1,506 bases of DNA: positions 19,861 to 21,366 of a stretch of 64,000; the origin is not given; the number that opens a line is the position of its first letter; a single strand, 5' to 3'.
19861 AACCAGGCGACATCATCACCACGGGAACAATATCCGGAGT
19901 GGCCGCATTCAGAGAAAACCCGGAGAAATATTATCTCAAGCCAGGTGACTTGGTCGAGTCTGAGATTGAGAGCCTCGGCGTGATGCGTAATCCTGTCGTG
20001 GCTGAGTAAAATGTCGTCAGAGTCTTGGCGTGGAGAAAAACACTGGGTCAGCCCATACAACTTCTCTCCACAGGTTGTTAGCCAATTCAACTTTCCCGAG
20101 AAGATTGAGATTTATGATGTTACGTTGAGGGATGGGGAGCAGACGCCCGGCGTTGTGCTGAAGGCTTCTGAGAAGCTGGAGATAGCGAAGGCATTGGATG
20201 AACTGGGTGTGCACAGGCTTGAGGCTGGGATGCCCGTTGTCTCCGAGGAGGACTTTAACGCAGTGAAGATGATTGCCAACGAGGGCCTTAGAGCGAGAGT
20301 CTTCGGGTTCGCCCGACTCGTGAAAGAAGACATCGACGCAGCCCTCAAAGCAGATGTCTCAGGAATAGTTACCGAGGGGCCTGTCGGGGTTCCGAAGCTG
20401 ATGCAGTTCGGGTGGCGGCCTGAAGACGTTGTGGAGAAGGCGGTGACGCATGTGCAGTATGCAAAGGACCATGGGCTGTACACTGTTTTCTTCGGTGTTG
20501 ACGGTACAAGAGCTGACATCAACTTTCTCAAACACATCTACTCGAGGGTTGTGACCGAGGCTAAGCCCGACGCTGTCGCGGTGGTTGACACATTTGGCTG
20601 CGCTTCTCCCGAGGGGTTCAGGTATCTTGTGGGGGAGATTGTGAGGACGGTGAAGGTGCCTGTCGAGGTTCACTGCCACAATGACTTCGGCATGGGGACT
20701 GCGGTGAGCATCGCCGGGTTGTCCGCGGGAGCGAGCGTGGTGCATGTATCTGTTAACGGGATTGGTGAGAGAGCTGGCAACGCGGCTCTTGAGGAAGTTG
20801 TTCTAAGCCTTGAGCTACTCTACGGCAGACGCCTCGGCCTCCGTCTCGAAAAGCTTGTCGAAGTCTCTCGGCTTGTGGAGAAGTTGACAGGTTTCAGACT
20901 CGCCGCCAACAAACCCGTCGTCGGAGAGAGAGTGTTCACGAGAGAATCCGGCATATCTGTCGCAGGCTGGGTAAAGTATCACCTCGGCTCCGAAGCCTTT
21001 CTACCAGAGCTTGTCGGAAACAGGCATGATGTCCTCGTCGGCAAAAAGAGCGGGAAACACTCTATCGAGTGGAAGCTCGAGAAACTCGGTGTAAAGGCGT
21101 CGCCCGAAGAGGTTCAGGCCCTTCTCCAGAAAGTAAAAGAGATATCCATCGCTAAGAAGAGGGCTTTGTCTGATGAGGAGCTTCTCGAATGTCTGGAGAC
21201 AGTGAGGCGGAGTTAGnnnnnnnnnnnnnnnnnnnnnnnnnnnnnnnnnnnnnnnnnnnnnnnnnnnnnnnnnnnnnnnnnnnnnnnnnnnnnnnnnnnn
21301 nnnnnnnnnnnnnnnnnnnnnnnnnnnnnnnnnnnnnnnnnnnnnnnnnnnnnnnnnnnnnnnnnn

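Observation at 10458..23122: Divergent catabolic-looking cluster with duplicated OCD/mu-crystallin genes and orphan enzyme subunits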

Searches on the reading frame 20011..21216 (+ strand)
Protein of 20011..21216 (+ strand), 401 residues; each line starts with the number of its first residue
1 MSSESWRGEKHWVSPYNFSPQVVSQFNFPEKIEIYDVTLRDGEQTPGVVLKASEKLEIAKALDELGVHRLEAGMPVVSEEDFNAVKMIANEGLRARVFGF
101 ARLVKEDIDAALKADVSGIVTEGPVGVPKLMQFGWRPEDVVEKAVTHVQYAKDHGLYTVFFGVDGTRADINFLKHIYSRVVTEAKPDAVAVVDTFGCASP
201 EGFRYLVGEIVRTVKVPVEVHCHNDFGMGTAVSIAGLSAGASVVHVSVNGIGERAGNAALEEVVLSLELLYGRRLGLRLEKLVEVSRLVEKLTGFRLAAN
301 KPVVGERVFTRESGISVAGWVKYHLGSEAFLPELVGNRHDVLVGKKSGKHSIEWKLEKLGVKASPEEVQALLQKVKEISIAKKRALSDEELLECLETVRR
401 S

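Call 3: search_protein_families(library=pfam, proteins=[window:20011-21216:+])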
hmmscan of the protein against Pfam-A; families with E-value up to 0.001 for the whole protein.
window:20011-21216:+ (401 aa): 2 families
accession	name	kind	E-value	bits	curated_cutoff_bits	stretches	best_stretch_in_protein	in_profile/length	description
PF00682.25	HMGL-like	-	3.3e-66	223.8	29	1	31-289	1-260/260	HMGL-like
PF22617.1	HCS_D2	-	3.5e-12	47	27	1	303-380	1-79/82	Homocitrate synthase post-HMGL domain-like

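Call 6: search_protein_families(library=ncbifam, proteins=[window:20011-21216:+], max_evalue=0.01)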
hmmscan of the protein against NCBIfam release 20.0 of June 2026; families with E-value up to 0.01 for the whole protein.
window:20011-21216:+ (401 aa): 28 families (the best 25 are shown)
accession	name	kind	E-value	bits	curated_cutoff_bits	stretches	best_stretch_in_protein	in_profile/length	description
NF002085.0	PRK00915.1-2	subfamily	1.4e-120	403.4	517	1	24-399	6-380/504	2-isopropylmalate synthase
TIGR02090.1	LEU1_arch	subfamily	1.4e-118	396.2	484.75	1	32-390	1-358/363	isopropylmalate/citramalate/homocitrate synthases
TIGR02660.1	nifV_homocitr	equivalog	2.8e-97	326.3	462.9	1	32-393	2-363/365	homocitrate synthase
NF041069.1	IPMS_Sufob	equivalog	1.5e-96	324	600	1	32-387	1-358/371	isopropylmalate synthase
NF002086.0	PRK00915.1-3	equivalog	3.4e-87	293.1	532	1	29-394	4-380/516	2-isopropylmalate synthase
NF002088.0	PRK00915.1-5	equivalog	5.6e-85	285.8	697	1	30-392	2-375/514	2-isopropylmalate synthase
TIGR02146.1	LysS_fung_arch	equivalog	1.6e-83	280.8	413.55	1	34-376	1-343/344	homocitrate synthase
TIGR00973.1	leuA_bact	equivalog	1.5e-79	267.8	598.7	1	31-392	1-373/494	2-isopropylmalate synthase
NF002087.0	PRK00915.1-4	equivalog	8.8e-78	262.1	729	1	30-392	5-379/516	2-isopropylmalate synthase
NF002084.0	PRK00915.1-1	equivalog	4.1e-61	207.1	748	1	30-381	3-366/523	2-isopropylmalate synthase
NF042433.1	CitmalDyn_Leptosp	equivalog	4.5e-54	183.9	950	1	30-383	6-369/514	(R)-citramalate synthase CimA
TIGR00977.1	citramal_synth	equivalog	8.2e-46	156.4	450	1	31-379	1-366/526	citramalate synthase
NF042434.1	IPMS_Lepto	equivalog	7.1e-43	147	500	1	30-380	4-371/374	2-isopropylmalate synthase LeuA2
NF006049.0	PRK08195.1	subfamily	9.5e-21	74.2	229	2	145-289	122-266/344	4-hyroxy-2-oxovalerate/4-hydroxy-2-oxopentanoic acid aldolase,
TIGR03217.1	4OH_2_O_val_ald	equivalog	9.8e-20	71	286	2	145-286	117-258/334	4-hydroxy-2-oxovalerate aldolase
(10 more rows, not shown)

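Call 52: search_solved_structures(query=window:20011-21213:+, max_evalue=1e-30)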
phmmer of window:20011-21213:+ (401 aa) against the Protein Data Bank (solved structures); distinct sequences matched with E-value up to 1e-30: 10.
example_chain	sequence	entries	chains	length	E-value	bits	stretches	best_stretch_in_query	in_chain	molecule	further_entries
6ktq_A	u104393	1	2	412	3.5e-61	210.8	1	30-398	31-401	Homocitrate synthase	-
3rmj_A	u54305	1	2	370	6e-55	190.3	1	30-368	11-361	2-isopropylmalate synthase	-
6e1j_A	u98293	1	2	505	5.4e-52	180.6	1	31-391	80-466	2-isopropylmalate synthase, A genome specific 1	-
3eeg_A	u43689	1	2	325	9.7e-51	176.5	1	30-324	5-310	2-isopropylmalate synthase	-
3ble_A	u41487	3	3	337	2.9e-39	138.7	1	21-338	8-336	Citramalate synthase from Leptospira interrogans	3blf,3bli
3ewb_X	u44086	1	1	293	2.9e-39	138.7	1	30-300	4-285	2-isopropylmalate synthase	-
3a9i_A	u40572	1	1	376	1.4e-36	129.9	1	33-391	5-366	Homocitrate synthase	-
2ztj_A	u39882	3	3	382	1.4e-36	129.8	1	33-391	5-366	Homocitrate synthase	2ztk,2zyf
4ov4_A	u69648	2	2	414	1.1e-34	123.6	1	28-393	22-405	2-isopropylmalate synthase | isopropylmalate synthase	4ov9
3ivs_A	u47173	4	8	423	2.6e-34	122.3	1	29-389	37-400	Homocitrate synthase, mitochondrial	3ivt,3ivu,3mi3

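Call 57: search_solved_structures(query=window:20011-21213:+, max_evalue=1e-50, show_alignments=2)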
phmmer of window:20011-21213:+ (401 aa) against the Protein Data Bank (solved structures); distinct sequences matched with E-value up to 1e-50: 4.
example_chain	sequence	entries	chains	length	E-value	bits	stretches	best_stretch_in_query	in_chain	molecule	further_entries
6ktq_A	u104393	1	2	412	3.5e-61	210.8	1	30-398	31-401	Homocitrate synthase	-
3rmj_A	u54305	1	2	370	6e-55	190.3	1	30-368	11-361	2-isopropylmalate synthase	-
6e1j_A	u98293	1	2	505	5.4e-52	180.6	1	31-391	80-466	2-isopropylmalate synthase, A genome specific 1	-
3eeg_A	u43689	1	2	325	9.7e-51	176.5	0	30-324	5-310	2-isopropylmalate synthase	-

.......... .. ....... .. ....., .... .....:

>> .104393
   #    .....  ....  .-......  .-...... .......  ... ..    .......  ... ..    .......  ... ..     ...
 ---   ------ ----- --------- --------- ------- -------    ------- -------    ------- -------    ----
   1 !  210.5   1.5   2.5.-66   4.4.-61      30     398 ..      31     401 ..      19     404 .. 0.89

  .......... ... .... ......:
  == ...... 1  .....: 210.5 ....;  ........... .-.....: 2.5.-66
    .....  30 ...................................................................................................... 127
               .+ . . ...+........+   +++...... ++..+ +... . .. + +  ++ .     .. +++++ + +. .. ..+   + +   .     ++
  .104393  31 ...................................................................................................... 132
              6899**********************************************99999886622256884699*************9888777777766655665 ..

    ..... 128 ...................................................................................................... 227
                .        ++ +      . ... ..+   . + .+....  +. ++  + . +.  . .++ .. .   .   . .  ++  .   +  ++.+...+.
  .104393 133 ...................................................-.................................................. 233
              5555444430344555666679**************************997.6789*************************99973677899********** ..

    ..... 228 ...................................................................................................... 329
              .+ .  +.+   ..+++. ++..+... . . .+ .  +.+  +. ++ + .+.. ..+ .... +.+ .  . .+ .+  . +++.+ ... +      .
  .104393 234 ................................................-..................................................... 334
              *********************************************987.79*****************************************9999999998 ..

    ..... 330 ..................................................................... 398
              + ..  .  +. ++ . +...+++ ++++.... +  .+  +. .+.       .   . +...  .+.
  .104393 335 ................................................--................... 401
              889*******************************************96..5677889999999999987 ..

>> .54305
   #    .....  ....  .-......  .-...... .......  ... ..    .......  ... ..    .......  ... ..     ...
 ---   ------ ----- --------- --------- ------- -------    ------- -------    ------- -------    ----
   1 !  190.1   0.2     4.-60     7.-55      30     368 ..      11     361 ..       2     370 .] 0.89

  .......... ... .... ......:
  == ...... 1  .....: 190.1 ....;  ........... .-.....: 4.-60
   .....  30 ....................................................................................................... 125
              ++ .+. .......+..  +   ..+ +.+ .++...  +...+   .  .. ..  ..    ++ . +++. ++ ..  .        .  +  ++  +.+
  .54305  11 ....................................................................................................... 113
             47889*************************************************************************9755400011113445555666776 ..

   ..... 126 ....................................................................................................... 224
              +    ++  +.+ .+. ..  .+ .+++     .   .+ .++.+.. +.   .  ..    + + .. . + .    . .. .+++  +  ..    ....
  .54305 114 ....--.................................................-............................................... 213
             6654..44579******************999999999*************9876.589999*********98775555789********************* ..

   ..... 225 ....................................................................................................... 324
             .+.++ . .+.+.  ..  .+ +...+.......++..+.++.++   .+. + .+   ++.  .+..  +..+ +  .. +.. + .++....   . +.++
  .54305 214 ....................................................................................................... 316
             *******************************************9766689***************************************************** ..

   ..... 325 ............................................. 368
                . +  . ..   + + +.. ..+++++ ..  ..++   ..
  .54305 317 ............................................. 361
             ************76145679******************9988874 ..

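Call 70: search_protein_representatives(protein=window:20011-21213:+)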
Query: 401 residues. Proteins with E-value up to 0.001 (for the whole library): 14920; up to 1e-10: 6344; up to 1e-30: 1464. The best 150 are listed.
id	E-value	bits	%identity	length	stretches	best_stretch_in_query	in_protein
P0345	8.6e-113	393.9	49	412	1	5-395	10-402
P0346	7.6e-107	374.3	49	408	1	4-391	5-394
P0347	2.3e-106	372.8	48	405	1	10-400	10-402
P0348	1.1e-102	360.6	53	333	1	73-399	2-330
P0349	5.5e-102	358.4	46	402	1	11-392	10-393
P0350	8.1e-101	354.5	47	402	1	8-396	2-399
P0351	2.0e-99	349.9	45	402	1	13-400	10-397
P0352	4.1e-98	345.6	45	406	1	3-395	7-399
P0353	2.4e-91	323.3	42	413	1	3-398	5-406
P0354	4.5e-90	319.1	40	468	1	9-394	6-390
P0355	7.9e-90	318.3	50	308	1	2-285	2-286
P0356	4.3e-89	315.9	42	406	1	8-397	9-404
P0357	1.1e-88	314.5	41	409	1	3-398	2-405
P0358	4.6e-88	312.5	41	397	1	11-398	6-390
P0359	1.4e-87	311.0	43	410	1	7-396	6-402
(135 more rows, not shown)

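Call 72: search_dna_similar(query=window:20011-21213:+, collection=plasmids, mode=protein, max_rows=25, max_evalue=1e-20)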
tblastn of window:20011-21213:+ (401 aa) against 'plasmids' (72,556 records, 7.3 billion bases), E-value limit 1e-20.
Records with a match: 254; places in all: 264; records where one place covers at least 80% of the query: 218.
Best place of each record, by identity: <60% 254.
By first word of the organism name: Buchnera 64; Bacillus 36; Candidatus 22; Haladaptatus 10; Escherichia 9; Clostridium 9; Rhizobium 8; Pantoea 8; Paraburkholderia 6; Mesorhizobium 6; and 41 more.
By predicted mobility (MOB-suite, as given by PLSDB): non-mobilizable 215; conjugative 33; mobilizable 6.
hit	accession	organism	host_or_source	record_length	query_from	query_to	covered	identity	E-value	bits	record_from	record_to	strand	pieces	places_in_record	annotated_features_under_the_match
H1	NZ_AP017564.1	Pseudanabaena sp. ABRG5-3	-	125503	8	399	98%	36.3%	2e-57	210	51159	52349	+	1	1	nifV: homocitrate synthase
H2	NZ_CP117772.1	Nostoc sp. UHCC 0926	whole organism,lichen surface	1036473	32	392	90%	39.0%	4e-54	200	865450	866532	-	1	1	none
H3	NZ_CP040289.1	Nostoc sp. C057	Phaeoceros,pure culture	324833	32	392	90%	38.4%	1e-53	199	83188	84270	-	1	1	nifV: homocitrate synthase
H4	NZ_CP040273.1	Nostoc sp. C052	Blasia pusilla,pure culture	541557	32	392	90%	38.4%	1e-53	198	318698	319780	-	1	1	nifV: homocitrate synthase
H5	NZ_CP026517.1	Deinococcus sp. NW-56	whole organism,water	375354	8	389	95%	36.0%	3e-47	180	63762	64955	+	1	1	2-isopropylmalate synthase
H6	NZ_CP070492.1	Methylococcus sp. EFPC2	pure culture,stream biofilm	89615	20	391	93%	36.9%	4e-51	191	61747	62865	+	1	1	nifV: homocitrate synthase | fdx: ISC system 2Fe-2S type ferredoxin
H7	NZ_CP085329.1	Haladaptatus salinisoli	cell culture,saline soil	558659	16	399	96%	35.1%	4e-50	188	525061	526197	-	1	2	none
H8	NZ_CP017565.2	Paraburkholderia sprentiae WSM5005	Lebeckia ambigua,root nodule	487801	2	399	99%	33.6%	2e-44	171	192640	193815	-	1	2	nifV: homocitrate synthase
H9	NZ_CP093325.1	Bacillus sp. N5-665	whole organism,peat soil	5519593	26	391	91%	36.3%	5e-46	176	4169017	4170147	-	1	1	none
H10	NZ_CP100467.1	Halomicrococcus gelatinilyticus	cell culture,sediment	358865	31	399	92%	35.9%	4e-52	194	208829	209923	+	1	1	(R)-citramalate synthase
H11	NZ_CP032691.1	Rhizobium sp. CCGE532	Phaseolus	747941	11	392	95%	34.4%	9e-47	179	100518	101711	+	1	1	none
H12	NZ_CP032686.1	Rhizobium sp. CCGE531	Phaseolus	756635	11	392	95%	34.4%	9e-47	179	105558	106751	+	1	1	none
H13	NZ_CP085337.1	Haladaptatus halobius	cell culture,saline soil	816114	16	399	96%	34.0%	1e-49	187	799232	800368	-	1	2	none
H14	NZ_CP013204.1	Paenibacillus sp. IHB B 3084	single,lake sediment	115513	31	399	92%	35.1%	5e-47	179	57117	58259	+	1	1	none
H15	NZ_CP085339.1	Haladaptatus halobius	cell culture,saline soil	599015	20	399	95%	34.1%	9e-52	193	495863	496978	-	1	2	2-isopropylmalate synthase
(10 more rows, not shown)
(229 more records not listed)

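Call 73: get_annotated_region(hit=H5, flank=7000)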
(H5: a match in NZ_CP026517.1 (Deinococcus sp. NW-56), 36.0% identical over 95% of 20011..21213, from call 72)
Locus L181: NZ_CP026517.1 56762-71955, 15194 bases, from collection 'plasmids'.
description: Deinococcus sp. NW-56 plasmid unnamed1, complete sequence
organism: Deinococcus sp. NW-56 (NCBI taxid 2080419)
taxonomy: Bacteria; Deinococcota; Deinococci; Deinococcales; Deinococcaceae; Deinococcus; Deinococcus sp. NW-56
host: -; source: whole organism,water; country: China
typing (MOB-suite, as given by PLSDB): non-mobilizable
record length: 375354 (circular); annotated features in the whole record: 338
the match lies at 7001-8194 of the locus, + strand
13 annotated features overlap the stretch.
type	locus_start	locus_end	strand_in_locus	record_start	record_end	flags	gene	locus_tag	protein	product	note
CDS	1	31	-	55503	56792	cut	-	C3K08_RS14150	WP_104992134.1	3-isopropylmalate dehydratase large subunit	-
CDS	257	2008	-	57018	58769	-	ilvD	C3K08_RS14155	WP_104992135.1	dihydroxy-acid dehydratase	GO:0009097 - isoleucine biosynthetic process [Evidence IEA]; GO:0009099 - valine biosynthetic process [Evidence IEA]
CDS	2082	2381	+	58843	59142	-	-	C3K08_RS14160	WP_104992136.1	hypothetical protein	-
CDS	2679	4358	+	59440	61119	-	ilvB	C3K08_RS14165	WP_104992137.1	biosynthetic-type acetolactate synthase large subunit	GO:0009097 - isoleucine biosynthetic process [Evidence IEA]; GO:0009099 - valine biosynthetic process [Evidence IEA]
CDS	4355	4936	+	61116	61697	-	ilvN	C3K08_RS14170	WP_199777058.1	acetolactate synthase small subunit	GO:0009082 - branched-chain amino acid biosynthetic process [Evidence IEA]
CDS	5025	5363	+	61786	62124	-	-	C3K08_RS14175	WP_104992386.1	cupin domain-containing protein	-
CDS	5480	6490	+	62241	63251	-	ilvC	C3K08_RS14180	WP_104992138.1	ketol-acid reductoisomerase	-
CDS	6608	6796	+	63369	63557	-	-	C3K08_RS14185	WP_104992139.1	hypothetical protein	-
CDS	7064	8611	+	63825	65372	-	-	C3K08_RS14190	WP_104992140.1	2-isopropylmalate synthase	GO:0019752 - carboxylic acid metabolic process [Evidence IEA]; GO:0009098 - leucine biosynthetic process [Evidence IEA]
CDS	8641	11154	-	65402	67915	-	uvrA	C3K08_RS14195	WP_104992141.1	excinuclease ABC subunit UvrA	GO:0006289 - nucleotide-excision repair [Evidence IEA]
CDS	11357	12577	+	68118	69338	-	-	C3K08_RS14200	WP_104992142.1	MFS transporter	GO:0055085 - transmembrane transport [Evidence IEA]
CDS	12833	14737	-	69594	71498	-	-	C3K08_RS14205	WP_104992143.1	hypothetical protein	-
CDS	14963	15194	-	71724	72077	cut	-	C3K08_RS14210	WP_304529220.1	HD domain-containing phosphohydrolase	-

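Call 74: get_annotated_region(hit=H11, flank=7000)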
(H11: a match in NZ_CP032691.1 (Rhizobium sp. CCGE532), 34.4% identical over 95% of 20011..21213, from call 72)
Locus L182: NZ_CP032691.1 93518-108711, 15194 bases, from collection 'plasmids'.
description: Rhizobium sp. CCGE532 plasmid pRCCGE532c, complete sequence
organism: Rhizobium sp. CCGE532 (NCBI taxid 2364272)
taxonomy: Bacteria; Pseudomonadota; Alphaproteobacteria; Hyphomicrobiales; Rhizobiaceae; Rhizobium; Rhizobium sp. CCGE532
host: -; source: Phaseolus; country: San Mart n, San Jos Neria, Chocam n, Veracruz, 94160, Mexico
typing (MOB-suite, as given by PLSDB): non-mobilizable
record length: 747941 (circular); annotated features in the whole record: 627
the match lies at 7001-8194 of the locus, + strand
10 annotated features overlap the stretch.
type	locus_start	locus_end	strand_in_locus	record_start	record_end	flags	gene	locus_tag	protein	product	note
CDS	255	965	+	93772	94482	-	-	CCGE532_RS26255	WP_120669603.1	GntR family transcriptional regulator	-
CDS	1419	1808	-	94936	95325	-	-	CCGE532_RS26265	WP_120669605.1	GFA family protein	-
CDS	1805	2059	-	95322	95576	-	-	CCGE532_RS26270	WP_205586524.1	hypothetical protein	-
CDS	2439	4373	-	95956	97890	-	-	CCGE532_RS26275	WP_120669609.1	methyl-accepting chemotaxis protein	-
CDS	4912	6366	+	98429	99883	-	-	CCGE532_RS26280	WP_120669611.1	NCS1 family nucleobase:cation symporter-1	-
CDS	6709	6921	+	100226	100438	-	-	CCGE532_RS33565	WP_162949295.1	hypothetical protein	-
CDS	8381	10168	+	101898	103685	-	-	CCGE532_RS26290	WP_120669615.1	thiamine pyrophosphate-dependent enzyme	-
CDS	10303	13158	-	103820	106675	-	-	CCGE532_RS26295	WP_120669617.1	M16 family metallopeptidase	-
CDS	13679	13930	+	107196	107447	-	-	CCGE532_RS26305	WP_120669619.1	type II toxin-antitoxin system ParD family antitoxin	-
CDS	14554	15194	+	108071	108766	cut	-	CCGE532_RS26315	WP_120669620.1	GntR family transcriptional regulator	-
